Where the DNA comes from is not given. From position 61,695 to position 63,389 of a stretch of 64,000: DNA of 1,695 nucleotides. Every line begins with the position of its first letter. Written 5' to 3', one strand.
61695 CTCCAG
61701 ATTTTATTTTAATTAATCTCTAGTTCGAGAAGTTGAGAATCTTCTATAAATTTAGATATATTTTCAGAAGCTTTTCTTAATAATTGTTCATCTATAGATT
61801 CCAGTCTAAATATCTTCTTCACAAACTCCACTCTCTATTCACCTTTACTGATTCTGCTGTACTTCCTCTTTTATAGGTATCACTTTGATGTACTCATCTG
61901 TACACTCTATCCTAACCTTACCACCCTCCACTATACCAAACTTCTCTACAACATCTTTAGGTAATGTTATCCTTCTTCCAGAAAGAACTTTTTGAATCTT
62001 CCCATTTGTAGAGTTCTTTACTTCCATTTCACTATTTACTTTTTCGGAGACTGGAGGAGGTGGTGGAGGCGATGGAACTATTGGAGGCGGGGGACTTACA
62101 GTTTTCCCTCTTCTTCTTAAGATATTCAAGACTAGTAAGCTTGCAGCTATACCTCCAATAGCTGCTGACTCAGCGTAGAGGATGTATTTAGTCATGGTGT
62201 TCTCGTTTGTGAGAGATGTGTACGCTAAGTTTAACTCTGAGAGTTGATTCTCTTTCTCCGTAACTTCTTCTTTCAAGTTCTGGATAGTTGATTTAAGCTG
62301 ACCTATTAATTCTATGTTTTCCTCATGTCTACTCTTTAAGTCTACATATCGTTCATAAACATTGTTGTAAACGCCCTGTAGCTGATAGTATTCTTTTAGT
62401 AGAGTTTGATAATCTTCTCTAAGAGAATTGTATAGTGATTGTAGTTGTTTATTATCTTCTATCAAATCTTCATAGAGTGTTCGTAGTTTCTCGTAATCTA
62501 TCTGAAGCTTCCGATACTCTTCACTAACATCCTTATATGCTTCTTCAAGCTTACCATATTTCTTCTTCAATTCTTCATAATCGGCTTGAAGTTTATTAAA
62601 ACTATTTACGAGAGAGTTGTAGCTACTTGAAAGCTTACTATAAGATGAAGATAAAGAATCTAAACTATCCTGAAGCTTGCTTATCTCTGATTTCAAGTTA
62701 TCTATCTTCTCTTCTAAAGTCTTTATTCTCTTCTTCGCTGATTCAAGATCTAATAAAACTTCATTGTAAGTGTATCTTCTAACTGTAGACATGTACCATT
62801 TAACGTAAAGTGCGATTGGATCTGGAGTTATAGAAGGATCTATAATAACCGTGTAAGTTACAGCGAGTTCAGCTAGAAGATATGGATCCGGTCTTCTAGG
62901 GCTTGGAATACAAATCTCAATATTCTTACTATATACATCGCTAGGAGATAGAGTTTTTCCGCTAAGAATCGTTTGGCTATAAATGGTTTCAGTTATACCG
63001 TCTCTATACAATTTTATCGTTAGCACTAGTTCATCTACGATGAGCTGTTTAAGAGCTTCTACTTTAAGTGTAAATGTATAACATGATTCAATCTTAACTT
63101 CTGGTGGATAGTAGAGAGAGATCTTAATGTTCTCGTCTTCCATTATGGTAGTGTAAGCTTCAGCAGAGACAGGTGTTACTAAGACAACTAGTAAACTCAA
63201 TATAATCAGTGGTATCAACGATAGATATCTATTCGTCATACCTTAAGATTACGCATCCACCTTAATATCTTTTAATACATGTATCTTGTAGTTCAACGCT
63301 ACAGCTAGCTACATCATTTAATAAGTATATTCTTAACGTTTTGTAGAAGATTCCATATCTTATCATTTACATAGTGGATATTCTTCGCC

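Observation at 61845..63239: Secreted coiled-coil protein with a single TM helix, poly-proline linker and cytoplasmic AbrB/SpoVT-like domain, a possible membrane-tethered DNA-binding sensor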

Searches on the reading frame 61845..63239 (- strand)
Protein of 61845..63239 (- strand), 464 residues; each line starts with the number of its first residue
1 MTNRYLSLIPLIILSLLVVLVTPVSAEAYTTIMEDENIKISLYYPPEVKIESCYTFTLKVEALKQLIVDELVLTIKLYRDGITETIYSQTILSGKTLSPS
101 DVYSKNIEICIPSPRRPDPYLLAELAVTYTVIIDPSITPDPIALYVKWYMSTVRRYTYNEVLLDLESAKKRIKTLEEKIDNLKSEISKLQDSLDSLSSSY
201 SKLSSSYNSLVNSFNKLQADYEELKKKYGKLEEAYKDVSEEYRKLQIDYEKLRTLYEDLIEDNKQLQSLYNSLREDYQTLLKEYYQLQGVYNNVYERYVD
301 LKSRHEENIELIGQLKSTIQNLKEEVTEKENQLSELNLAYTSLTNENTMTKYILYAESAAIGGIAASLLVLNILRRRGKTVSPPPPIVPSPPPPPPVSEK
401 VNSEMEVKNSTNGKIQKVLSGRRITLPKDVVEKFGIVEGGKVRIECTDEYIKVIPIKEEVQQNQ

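Call 3: search_protein_families(library=pfam, proteins=[window:61845-63239:-], max_evalue=10)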
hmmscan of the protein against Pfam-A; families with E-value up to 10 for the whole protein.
window:61845-63239:- (464 aa): 183 families (the best 25 are shown)
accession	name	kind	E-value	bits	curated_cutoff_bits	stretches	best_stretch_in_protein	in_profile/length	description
PF12325.13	TMF_TATA_bd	-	2.4e-07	31.3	29.1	2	166-262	15-114/115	TATA element modulatory factor 1 TATA binding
PF13851.11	GAS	-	1.4e-06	28.3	32.3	3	177-299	26-151/200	Growth-arrest specific micro-tubule binding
PF19220.6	Rod_CreS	-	1.4e-06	28.1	100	1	165-348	15-202/359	Crescentin, rod domain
PF10498.14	IFT57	-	6.9e-06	25.7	40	2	166-251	225-314/360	Intra-flagellar transport protein 57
PF08614.16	ATG16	-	1.3e-05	25.9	33.7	2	207-346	17-159/200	Autophagy protein 16 (ATG16)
PF04014.23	MazE_antitoxin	-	1.6e-05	25.2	24.7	1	422-459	8-46/48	Antidote-toxin recognition MazE, bacterial antitoxin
PF17078.10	SHE3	-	1.8e-05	25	30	2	165-236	75-150/228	SWI5-dependent HO expression protein 3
PF25450.1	Rab11-FIP3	-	2.7e-05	24.9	31.9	4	184-248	54-118/125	Rab11-FIP3-like domain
PF06005.17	ZapB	-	4.2e-05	24.4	31.5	2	201-250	7-56/71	Cell division protein ZapB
PF06160.17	EzrA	-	7.1e-05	21.7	39.6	1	166-233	97-164/557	Septation ring formation regulator, EzrA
PF04108.17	ATG17_like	-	7.3e-05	22.8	43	1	167-343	113-301/355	Autophagy protein ATG17-like domain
PF10481.14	CENP-F_N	-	7.9e-05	22.9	37.7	1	164-249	103-192/304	Cenp-F N-terminal domain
PF05667.16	CCDC22_CC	-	8.1e-05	22.4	39.2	1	166-352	194-373/477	CCDC22 protein coiled-coil region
PF03961.19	FapA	-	0.0001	22.5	31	1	157-244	143-234/272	Flagellar Assembly Protein A beta solenoid domain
PF14662.11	KASH_CCD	-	0.00014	22.4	43.3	1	182-347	6-170/191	Coiled-coil region of CCDC155 or KASH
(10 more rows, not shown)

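Call 4: search_protein_families(library=ncbifam, proteins=[window:61845-63239:-], max_evalue=10)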
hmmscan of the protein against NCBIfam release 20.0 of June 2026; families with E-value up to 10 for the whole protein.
window:61845-63239:- (464 aa): 89 families (the best 25 are shown)
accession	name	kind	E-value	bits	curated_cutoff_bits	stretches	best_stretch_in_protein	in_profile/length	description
TIGR02168.1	SMC_prok_B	equivalog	1.5e-12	46.1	567.35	1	164-336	778-950/1181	chromosome segregation protein SMC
TIGR04211.1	SH3_and_anchor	equivalog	2.5e-12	46.8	65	2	160-267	56-159/198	TIGR04211 family SH3 domain-containing protein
NF045487.1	ASRP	equivalog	1.4e-09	37.2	300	2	162-292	141-273/593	archaea-specific SMC-related protein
TIGR02169.1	SMC_prok_A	equivalog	1.6e-09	36.1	729.4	1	164-346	317-891/1165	chromosome segregation protein SMC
TIGR04523.1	Mplasa_alph_rch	subfamily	2e-07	29.4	270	1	166-339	71-247/745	helix-rich protein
NF003034.1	PRK03918.1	equivalog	2.4e-07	29.2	700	1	156-337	179-358/878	DNA double-strand break repair ATPase Rad50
NF047515.1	SpiroCoCo_C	equivalog_domain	2.6e-07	30.1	125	2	159-241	155-240/313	SpiroCoCo family coiled-coil protein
NF041034.1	Rad50_Sulf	equivalog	2.5e-06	25.7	1000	1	168-349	445-619/872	DNA double-strand break repair ATPase Rad50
NF002572.0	PRK02224.1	equivalog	2.8e-06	25.9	1087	1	157-342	245-430/888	DNA double-strand break repair ATPase Rad50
NF045780.1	TrlF_fam_ATP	equivalog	6.9e-06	25.1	350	1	165-343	465-691/944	TrlF family AAA-like ATPase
TIGR04320.1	Surf_Exclu_PgrA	domain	8.9e-06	25.2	70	2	164-248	257-344/360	SEC10/PgrA surface exclusion domain-containing protein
NF040788.1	S-lay_SlaB_Mtsph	equivalog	1.6e-05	24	700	2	167-231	319-383/416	S-layer protein SlaB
NF003413.0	PRK04778.1-7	equivalog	1.9e-05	23.3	556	1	165-336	256-435/564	septation ring formation regulator EzrA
TIGR03930.1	WXG100_ESAT6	subfamily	2e-05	24.7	44.85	2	174-243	8-75/90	WXG100 family type VII secretion target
NF041035.1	Rad50_Halo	equivalog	5e-05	21.9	1000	1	159-340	247-428/883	DNA double-strand break repair ATPase Rad50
TIGR01439.1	lp_hng_hel_AbrB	domain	0.00013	21.6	28.3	1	417-456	3-43/44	transcriptional regulator, AbrB family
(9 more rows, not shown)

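Call 6: find_homologous_proteins(query=window:61845-63239:-)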
Query window:61845-63239:- (464 aa): 17 proteins with E <= 0.001 among 8000 candidates.
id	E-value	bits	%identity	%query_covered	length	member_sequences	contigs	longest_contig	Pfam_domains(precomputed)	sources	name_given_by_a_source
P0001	2.7e-291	984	100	100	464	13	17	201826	PF17078.11,PF13851.12,PF06005.19,PF12325.14,PF08614.17,PF10498.15,PF04014.24,PF25450.2,PF19220.7,PF24161.2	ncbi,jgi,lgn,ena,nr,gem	ncbi:MAG: hypothetical protein L4877_00170 [Aigarchaeota archaeon]|nr:hypothetical protein [Candidat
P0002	4.8e-146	505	52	99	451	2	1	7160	PF25526.2,PF10498.15,PF04014.24,PF25450.2,PF04108.18,PF10473.15,PF09728.15,PF06005.19,PF04136.22,PF08614.17,PF11559.14,PF25762.2,PF23649.2,PF06008.20,PF19220.7,PF03938.20,PF24161.2,PF04977.21,PF03961.20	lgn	-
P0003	8.4e-146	504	54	96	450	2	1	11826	PF13851.12,PF25526.2,PF10498.15,PF04014.24,PF25450.2,PF10473.15,PF09728.15,PF06005.19,PF08614.17,PF11559.14,PF06008.20,PF19220.7,PF03938.20,PF24161.2,PF06419.18,PF03961.20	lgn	-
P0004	3.0e-145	502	52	99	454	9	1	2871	PF08317.17,PF12325.14,PF10498.15,PF04014.24,PF25450.2,PF04108.18,PF10473.15,PF06005.19,PF04136.22,PF08614.17,PF11559.14,PF28420.1,PF02183.24,PF19220.7,PF24161.2,PF24319.3,PF03961.20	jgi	jgi:AbrB family looped-hinge helix DNA binding protein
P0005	1.0e-143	497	52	99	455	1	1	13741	PF13851.12,PF10046.15,PF04014.24,PF25450.2,PF07926.18,PF10473.15,PF09728.15,PF06005.19,PF08614.17,PF11559.14,PF06008.20,PF19220.7,PF03938.20,PF24161.2,PF06419.18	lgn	-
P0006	3.2e-142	493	51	99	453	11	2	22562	PF13851.12,PF13870.12,PF25526.2,PF10498.15,PF04014.24,PF25450.2,PF28231.1,PF10473.15,PF06005.19,PF08614.17,PF11559.14,PF28420.1,PF19220.7,PF24161.2,PF24319.3,PF20492.4,PF03961.20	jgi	jgi:AbrB family looped-hinge helix DNA binding protein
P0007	1.1e-138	481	51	98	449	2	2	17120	PF13851.12,PF25526.2,PF10046.15,PF04014.24,PF10473.15,PF06005.19,PF08614.17,PF11559.14,PF19220.7,PF24161.2,PF24319.3,PF20492.4,PF03961.20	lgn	-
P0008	1.3e-138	481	49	99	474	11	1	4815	PF06005.19,PF24423.3,PF08614.17,PF10805.15,PF25450.2,PF19220.7,PF24161.2,PF10473.15,PF03961.20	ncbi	-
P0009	5.2e-136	472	50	99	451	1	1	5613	PF06005.19,PF08614.17,PF11559.14,PF25526.2,PF10498.15,PF04014.24,PF06008.20,PF19220.7,PF24161.2,PF06419.18,PF10473.15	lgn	-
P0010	7.7e-135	468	50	98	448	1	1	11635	PF06005.19,PF04136.22,PF11559.14,PF19220.7,PF03938.20,PF24161.2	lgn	-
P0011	7.1e-133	462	50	98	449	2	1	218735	PF13851.12,PF13870.12,PF04014.24,PF25450.2,PF10473.15,PF06005.19,PF24423.3,PF08614.17,PF19220.7,PF04102.18,PF06160.18,PF24161.2,PF03961.20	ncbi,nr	ncbi:MAG: AbrB/MazE/SpoVT family DNA-binding domain-containing protein [Nitrososphaeria archaeon]|nr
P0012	3.0e-57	213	32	97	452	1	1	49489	PF13851.12,PF06005.19,PF08614.17,PF04014.24,PF07926.18,PF23649.2,PF24161.2,PF24319.3,PF16740.11,PF26052.1,PF26095.1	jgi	-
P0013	5.8e-56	208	32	100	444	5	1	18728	PF13851.12,PF12325.14,PF13870.12,PF04014.24,PF07926.18,PF02403.28,PF28422.1,PF27605.1,PF26095.1,PF07888.17,PF06005.19,PF11559.14,PF28256.1,PF09177.16,PF23649.2,PF24161.2,PF16740.11,PF26052.1,PF00435.28,PF03961.20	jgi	-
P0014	5.6e-55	205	31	97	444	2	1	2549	PF27734.1,PF13851.12,PF13870.12,PF26022.1,PF14739.12,PF04014.24,PF07926.18,PF02403.28,PF28422.1,PF27605.1,PF26095.1,PF07888.17,PF06005.19,PF24423.3,PF02183.24,PF23649.2,PF24161.2,PF26052.1,PF00435.28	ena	-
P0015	4.1e-54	202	32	98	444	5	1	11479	PF13851.12,PF13870.12,PF07926.18,PF28422.1,PF17078.11,PF06810.18,PF28019.1,PF04977.21,PF26052.1,PF14662.12,PF03961.20,PF25994.1,PF26022.1,PF04014.24,PF26095.1,PF06005.19,PF04136.22,PF24423.3,PF08614.17,PF02183.24,PF23649.2,PF19220.7,PF24161.2,PF24319.3,PF06419.18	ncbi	-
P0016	5.5e-49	185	32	98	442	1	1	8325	PF13851.12,PF13870.12,PF26022.1,PF04014.24,PF07926.18,PF04108.18,PF09728.15,PF17078.11,PF06005.19,PF04136.22,PF08614.17,PF11559.14,PF01920.26,PF02183.24,PF28256.1,PF23649.2,PF19220.7,PF24161.2,PF24319.3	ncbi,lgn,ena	-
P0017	9.0e-48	181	31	96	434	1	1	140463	PF13851.12,PF06005.19,PF13870.12,PF08614.17,PF08581.16,PF04014.24,PF07926.18,PF24161.2,PF26052.1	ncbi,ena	-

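Call 11: find_encoding_contigs(protein=P0011, flank=8000, max_places=2)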
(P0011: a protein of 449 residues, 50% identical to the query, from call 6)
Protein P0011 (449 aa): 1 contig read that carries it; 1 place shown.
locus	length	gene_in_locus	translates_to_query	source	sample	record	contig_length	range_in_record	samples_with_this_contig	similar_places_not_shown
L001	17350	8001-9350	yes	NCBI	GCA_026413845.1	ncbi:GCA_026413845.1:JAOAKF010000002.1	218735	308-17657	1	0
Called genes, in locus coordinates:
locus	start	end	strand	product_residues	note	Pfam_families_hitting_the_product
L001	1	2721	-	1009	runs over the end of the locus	PF02384:N6_Mtase, PF20473:MmeI_Mtase (faint), PF07669:Eco57I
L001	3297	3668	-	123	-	-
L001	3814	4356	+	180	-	PF06177:QueT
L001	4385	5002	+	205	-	-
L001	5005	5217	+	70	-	-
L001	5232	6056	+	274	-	PF00800:PDT, PF01842:ACT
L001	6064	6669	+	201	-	PF13238:AAA_18, PF01202:SKI (weak)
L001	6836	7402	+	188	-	PF06941:NT5C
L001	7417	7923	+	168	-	PF01472:PUA, PF26292:PUA_elF2D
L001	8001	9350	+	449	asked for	PF03961:FapA (faint), PF10473:CENP-F_leu_zip (faint), PF24161:CCDC39, PF25450:Rab11-FIP3 (faint), PF04102:SlyX (faint), PF08614:ATG16 (weak), PF19220:Rod_CreS, PF04014:MazE_antitoxin (weak), +5 more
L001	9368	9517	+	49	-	-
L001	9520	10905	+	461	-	PF01425:Amidase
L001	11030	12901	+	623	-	PF02730:AFOR_N, PF01314:AFOR_C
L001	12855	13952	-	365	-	PF01546:Peptidase_M20, PF07687:M20_dimer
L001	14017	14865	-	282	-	PF22626:LysX_preATP_grasp, PF02655:ATP-grasp_3 (weak), PF08443:RimK, PF07478:Dala_Dala_lig_C (faint)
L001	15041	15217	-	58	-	PF21344:Zn_ribbon_LysW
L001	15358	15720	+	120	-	-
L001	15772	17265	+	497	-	PF04055:Radical_SAM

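Call 12: find_encoding_contigs(protein=P0017, flank=8000, max_places=2)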
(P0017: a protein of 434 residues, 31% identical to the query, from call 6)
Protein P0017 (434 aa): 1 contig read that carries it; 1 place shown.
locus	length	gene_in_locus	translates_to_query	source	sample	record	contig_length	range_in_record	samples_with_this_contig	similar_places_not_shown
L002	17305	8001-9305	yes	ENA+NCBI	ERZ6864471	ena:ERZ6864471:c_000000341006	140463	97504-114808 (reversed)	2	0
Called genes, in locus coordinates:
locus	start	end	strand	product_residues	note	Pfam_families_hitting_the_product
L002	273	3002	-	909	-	PF00690:Cation_ATPase_N, PF00122:E1-E2_ATPase, PF00702:Hydrolase, PF13246:Cation_ATPase, PF00689:Cation_ATPase_C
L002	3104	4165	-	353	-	PF00365:PFK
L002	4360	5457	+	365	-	PF00005:ABC_tran, PF17912:OB_MalK, PF08402:TOBE_2 (weak)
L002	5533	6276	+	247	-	PF00834:Ribul_P_3_epim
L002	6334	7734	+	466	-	PF02952:Fucose_iso_C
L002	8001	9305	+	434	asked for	PF08581:Tup_N (faint), PF08614:ATG16 (faint), PF24161:CCDC39, PF06005:ZapB (faint), PF07926:TPR_MLP1_2 (faint), PF13851:GAS (faint), PF13870:CCDC113_CCDC96_CC (weak), PF04014:MazE_antitoxin, +1 more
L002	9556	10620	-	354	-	PF04055:Radical_SAM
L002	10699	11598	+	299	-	PF08902:DUF1848 (faint), PF04055:Radical_SAM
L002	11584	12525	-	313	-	PF02729:OTCace_N, PF00185:OTCace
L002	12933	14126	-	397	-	PF01798:Nop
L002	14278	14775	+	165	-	PF14512:TM1586_NiRdase, PF00881:Nitroreductase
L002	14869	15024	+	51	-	PF04758:Ribosomal_S30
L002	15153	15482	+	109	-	PF16906:Ribosomal_L26, PF00467:KOW (weak), PF23284:KOW2_Spt5 (faint)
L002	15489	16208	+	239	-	PF08071:RS4NT, PF01479:S4, PF00900:Ribosomal_S4e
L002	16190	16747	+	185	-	PF00281:Ribosomal_L5, PF00673:Ribosomal_L5_C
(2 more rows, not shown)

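Call 13: find_encoding_contigs(protein=P0012, flank=6000, max_places=2)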
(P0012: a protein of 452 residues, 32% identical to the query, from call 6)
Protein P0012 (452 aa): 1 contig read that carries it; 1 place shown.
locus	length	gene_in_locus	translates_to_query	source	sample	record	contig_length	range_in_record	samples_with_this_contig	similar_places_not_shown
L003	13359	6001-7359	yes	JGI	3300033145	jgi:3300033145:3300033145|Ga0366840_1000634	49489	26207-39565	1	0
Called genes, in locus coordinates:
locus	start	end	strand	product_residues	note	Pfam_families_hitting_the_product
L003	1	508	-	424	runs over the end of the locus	PF09861:Lar_N, PF21113:LarA_C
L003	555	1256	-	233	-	PF01904:DUF72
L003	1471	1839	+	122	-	-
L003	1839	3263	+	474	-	PF03796:DnaB_C, PF05625:PAXNEB (faint), PF06745:ATPase, PF13481:AAA_25, PF23442:DUF7125 (faint)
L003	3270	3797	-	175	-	PF04343:DUF488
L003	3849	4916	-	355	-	PF00126:HTH_1, PF12727:PBP_like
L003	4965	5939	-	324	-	-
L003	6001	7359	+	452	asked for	PF08614:ATG16 (faint), PF16740:SKA2 (faint), PF06005:ZapB (faint), PF07926:TPR_MLP1_2 (weak), PF13851:GAS (faint), PF24161:CCDC39, PF26052:BRE1B, PF04014:MazE_antitoxin, +3 more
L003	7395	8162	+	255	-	PF04055:Radical_SAM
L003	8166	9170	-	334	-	PF04055:Radical_SAM, PF13353:Fer4_12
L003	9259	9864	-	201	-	PF02732:ERCC4, PF12826:HHH_2, PF14520:HHH_5, PF00633:HHH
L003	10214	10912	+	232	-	PF04055:Radical_SAM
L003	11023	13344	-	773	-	PF00708:Acylphosphatase, PF07503:zf-HYPF, PF01300:Sua5_yciO_yrdC, PF17788:HypF_C, PF22521:HypF_C_2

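Call 14: find_encoding_contigs(protein=P0006, flank=6000, max_places=2)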
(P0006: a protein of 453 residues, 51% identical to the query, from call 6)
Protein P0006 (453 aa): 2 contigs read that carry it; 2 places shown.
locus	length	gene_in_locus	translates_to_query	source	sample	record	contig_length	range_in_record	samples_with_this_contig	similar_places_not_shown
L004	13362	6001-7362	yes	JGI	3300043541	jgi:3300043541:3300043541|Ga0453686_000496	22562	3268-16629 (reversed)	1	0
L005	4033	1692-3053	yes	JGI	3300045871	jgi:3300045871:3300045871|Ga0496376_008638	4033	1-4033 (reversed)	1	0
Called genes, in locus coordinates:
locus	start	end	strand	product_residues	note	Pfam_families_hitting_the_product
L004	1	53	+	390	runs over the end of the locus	PF13528:Glyco_trans_1_3, PF04101:Glyco_tran_28_C, PF00201:UDPGT (weak)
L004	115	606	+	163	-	PF09821:AAA_assoc_C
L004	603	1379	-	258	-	PF00005:ABC_tran, PF13304:AAA_21 (faint)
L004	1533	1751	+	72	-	-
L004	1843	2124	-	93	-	-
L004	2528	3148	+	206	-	-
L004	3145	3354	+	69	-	-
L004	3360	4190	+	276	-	PF00800:PDT, PF01842:ACT (weak)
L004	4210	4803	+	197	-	PF13238:AAA_18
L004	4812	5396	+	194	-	PF06941:NT5C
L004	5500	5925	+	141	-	PF26292:PUA_elF2D, PF01472:PUA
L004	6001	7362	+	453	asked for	PF10473:CENP-F_leu_zip (faint), PF10498:IFT57 (faint), PF13851:GAS (weak), PF13870:CCDC113_CCDC96_CC (faint), PF28231:STB2_C (faint), PF24161:CCDC39, PF25526:LIP-1 (weak), PF04014:MazE_antitoxin (weak), +9 more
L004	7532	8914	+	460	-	PF01425:Amidase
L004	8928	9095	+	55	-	-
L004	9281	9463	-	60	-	-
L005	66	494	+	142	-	PF13238:AAA_18 (weak)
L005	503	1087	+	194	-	PF06941:NT5C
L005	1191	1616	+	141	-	PF26292:PUA_elF2D, PF01472:PUA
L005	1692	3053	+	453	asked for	PF10473:CENP-F_leu_zip (faint), PF10498:IFT57 (faint), PF13851:GAS (weak), PF13870:CCDC113_CCDC96_CC (faint), PF28231:STB2_C (faint), PF24161:CCDC39, PF25526:LIP-1 (weak), PF04014:MazE_antitoxin (weak), +9 more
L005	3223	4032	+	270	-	?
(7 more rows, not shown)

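Call 15: predict_structure(alignment_id=A1)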
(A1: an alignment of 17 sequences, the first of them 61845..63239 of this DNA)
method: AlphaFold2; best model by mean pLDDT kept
length: 464 residues; sequences in the alignment: 17
mean_pLDDT: 72.6   pTM: 0.37
mean pLDDT of the five models: 72.6, 72.0, 71.4, 71.2, 67.5
residues with pLDDT >= 90: 131; 70-90: 155; 50-70: 90; < 50: 88
segments of 3 or more residues with pLDDT < 50: 1-3, 20-27, 340-382, 387-412, 459-464
pLDDT, mean of each block of 10 residues (from residue 1): 51 57 45 82 88 91 91 89 89 90 91 78 92 75 90 82 85 91 92 91 91 91 90 88 89 90 90 87 80 76 72 68 71 58 41 36 35 37 45 38 31 59 68 66 62 59 32
secondary structure, 60 per line:
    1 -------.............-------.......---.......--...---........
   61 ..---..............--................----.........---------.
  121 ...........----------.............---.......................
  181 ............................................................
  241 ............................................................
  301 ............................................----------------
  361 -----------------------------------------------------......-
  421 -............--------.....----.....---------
elements in order: H8-20 E28-34 E38-44 E47-49 E53-62 E66-79 E82-97 E102-110 E120-131 E142-154 H158-344 E414-419 E422-427 H428-433 E442-446 E451-455
